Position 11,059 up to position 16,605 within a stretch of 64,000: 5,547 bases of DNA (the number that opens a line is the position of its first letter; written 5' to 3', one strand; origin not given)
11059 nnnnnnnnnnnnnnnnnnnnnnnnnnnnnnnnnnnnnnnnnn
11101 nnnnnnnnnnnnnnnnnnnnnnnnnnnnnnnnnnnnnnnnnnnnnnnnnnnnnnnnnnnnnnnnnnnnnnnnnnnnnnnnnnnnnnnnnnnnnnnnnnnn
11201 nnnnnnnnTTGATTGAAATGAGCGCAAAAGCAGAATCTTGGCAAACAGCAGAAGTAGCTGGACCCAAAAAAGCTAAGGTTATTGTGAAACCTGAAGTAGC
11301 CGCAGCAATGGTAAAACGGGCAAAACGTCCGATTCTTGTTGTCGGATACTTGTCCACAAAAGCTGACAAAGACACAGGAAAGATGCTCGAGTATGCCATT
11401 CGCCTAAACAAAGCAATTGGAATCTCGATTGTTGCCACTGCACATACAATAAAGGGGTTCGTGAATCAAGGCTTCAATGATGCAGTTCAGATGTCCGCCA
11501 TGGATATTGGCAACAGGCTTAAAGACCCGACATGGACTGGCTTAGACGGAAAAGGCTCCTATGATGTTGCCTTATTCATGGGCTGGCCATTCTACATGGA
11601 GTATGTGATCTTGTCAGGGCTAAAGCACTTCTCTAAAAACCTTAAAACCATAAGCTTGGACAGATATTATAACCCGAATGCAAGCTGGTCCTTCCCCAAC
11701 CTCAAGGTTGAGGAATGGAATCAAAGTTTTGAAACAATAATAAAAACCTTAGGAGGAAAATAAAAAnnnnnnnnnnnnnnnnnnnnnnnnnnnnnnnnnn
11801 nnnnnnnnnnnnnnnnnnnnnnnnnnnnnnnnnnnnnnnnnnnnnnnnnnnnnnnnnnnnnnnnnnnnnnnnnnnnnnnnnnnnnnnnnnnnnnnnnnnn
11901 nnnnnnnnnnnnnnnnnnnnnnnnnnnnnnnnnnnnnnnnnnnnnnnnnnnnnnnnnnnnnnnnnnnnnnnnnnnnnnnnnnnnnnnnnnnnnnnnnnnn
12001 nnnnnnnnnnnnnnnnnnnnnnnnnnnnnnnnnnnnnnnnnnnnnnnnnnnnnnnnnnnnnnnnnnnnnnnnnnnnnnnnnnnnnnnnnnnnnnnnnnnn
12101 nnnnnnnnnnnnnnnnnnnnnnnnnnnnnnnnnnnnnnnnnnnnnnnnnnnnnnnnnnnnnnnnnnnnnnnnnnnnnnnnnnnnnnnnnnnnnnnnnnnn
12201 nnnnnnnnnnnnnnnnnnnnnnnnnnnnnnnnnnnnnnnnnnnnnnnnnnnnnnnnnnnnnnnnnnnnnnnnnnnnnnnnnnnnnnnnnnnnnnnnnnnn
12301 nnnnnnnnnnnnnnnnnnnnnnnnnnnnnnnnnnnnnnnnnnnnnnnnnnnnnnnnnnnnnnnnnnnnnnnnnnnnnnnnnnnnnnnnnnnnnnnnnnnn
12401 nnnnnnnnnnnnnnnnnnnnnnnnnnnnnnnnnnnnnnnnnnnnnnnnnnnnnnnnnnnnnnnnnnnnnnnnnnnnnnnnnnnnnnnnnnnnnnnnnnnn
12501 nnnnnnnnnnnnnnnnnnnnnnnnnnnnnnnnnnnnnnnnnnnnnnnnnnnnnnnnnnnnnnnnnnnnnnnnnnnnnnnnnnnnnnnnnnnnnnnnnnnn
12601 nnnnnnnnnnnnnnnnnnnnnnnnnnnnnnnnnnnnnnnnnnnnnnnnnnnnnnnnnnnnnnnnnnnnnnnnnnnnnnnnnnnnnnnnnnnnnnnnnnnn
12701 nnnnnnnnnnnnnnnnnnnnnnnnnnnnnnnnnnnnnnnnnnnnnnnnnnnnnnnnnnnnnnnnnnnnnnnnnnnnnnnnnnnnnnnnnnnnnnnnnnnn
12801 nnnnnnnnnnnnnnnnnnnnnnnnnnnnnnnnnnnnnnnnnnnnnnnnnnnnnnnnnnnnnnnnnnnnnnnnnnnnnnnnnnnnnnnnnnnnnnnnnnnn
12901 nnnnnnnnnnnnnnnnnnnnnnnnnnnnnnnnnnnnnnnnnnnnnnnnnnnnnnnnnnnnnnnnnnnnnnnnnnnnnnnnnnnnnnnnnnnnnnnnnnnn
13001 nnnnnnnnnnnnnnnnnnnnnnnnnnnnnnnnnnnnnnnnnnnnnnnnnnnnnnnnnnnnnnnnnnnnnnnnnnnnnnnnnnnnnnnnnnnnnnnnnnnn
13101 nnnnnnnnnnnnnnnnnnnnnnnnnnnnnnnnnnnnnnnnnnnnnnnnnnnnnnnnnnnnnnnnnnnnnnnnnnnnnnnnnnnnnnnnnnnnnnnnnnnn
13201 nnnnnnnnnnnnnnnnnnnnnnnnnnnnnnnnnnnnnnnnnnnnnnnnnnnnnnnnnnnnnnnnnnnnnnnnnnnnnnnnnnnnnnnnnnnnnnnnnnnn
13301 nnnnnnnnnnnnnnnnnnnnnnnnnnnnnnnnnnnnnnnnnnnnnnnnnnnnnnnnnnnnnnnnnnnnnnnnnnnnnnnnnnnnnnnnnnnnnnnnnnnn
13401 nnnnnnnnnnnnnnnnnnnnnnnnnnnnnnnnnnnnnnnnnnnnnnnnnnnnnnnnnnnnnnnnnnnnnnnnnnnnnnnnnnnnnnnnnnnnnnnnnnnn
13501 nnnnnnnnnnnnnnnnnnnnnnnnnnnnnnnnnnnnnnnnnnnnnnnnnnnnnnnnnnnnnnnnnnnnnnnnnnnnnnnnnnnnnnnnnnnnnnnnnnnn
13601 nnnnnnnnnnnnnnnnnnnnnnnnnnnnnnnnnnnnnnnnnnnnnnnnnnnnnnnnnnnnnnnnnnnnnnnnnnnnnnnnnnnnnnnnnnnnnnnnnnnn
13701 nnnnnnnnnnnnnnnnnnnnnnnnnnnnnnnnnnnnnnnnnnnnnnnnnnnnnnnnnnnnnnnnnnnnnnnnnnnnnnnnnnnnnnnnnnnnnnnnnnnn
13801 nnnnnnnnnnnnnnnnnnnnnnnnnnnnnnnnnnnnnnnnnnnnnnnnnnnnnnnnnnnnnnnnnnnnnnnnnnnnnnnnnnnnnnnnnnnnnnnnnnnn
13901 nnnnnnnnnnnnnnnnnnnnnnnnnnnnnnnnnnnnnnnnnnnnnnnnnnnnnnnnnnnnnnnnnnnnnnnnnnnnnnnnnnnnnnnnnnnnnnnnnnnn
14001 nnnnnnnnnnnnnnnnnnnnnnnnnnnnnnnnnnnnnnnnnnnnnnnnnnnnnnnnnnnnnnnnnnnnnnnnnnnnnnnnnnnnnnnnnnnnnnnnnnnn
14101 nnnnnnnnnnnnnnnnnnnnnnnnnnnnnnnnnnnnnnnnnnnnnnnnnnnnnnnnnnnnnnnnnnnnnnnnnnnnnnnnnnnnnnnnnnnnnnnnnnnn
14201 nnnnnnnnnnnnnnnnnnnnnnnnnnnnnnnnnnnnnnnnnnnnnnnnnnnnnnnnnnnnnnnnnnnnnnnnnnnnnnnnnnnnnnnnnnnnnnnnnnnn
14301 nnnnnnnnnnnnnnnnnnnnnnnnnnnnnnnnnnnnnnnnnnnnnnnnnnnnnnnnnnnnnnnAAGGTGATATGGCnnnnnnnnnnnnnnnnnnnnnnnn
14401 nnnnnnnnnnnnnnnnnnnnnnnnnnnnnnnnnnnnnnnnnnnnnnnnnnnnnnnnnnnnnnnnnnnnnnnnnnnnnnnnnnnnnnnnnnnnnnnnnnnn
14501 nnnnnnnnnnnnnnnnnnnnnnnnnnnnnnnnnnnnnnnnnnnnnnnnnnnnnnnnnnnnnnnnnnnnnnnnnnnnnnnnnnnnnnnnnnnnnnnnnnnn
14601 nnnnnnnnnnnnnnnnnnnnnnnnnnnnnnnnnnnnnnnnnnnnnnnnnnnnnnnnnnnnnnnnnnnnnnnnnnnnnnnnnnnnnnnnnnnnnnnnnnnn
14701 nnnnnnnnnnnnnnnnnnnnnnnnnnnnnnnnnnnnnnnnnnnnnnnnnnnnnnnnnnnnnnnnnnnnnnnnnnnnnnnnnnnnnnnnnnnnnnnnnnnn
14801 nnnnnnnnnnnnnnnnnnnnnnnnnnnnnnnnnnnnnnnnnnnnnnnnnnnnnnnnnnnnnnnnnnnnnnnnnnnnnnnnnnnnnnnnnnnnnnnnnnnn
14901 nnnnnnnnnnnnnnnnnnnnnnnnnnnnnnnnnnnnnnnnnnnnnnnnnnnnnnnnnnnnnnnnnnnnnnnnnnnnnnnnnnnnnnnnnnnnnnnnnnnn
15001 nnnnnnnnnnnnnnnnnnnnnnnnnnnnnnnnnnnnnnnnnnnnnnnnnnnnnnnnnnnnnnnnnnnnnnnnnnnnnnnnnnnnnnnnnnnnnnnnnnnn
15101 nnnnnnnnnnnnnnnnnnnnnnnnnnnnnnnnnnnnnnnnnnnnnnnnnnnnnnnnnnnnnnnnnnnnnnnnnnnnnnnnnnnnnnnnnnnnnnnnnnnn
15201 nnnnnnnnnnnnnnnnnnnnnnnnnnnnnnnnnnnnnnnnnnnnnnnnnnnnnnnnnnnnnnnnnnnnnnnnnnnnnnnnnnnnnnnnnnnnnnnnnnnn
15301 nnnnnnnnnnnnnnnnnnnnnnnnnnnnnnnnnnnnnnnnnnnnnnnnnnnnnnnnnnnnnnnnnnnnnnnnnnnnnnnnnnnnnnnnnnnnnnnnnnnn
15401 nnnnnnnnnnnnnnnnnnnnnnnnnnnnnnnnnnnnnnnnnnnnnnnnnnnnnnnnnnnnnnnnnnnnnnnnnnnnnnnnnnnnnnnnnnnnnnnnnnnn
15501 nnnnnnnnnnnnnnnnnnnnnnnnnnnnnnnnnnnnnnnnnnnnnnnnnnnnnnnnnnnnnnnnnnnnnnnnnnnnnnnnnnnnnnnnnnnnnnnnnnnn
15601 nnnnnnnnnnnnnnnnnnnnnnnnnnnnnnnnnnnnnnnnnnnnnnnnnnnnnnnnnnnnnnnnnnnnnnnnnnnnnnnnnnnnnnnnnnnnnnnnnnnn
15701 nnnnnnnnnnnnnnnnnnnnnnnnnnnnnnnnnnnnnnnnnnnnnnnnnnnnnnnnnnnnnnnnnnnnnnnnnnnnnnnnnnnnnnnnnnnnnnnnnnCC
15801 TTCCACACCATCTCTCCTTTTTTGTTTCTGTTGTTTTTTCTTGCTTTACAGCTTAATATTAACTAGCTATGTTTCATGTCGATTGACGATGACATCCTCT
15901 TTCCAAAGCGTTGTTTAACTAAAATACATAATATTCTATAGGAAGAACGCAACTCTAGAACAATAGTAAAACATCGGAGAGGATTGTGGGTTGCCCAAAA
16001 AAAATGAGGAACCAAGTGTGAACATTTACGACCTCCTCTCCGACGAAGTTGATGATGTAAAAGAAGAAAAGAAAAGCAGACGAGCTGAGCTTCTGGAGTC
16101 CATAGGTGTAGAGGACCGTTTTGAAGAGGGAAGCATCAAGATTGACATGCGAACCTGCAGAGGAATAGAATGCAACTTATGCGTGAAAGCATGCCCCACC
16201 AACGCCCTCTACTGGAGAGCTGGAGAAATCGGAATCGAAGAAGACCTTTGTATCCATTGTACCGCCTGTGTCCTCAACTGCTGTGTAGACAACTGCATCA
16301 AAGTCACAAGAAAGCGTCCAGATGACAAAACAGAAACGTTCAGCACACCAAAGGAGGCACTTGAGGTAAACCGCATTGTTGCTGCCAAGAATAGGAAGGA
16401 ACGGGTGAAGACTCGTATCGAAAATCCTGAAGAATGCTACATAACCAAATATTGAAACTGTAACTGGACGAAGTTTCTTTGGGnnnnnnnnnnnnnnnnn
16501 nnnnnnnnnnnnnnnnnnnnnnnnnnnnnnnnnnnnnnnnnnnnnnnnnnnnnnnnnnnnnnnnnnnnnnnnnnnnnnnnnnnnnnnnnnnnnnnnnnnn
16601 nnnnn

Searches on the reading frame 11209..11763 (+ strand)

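Call 62: search_protein_families(library=pfam, proteins=[window:11209-11763:+], max_evalue=0.00001)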
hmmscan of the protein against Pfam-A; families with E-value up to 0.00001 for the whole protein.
window:11209-11763:+ (184 aa): 1 family
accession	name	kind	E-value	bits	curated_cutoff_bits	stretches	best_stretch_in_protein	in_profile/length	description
PF02552.22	CO_dh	-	4.1e-31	108.5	21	1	11-174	8-164/168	CO dehydrogenase beta subunit/acetyl-CoA synthase epsilon subunit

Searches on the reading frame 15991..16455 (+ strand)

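Call 63: search_protein_families(library=pfam, proteins=[window:15991-16455:+], max_evalue=0.00001)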
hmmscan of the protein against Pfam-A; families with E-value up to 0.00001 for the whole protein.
window:15991-16455:+ (154 aa): 2 families
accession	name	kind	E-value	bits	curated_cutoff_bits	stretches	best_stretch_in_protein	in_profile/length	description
PF12838.12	Fer4_7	-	8e-09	36.3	27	0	59-100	3-51/52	4Fe-4S dicluster domain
PF12837.12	Fer4_6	-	1.2e-06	28.6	25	0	49-73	2-24/24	4Fe-4S binding domain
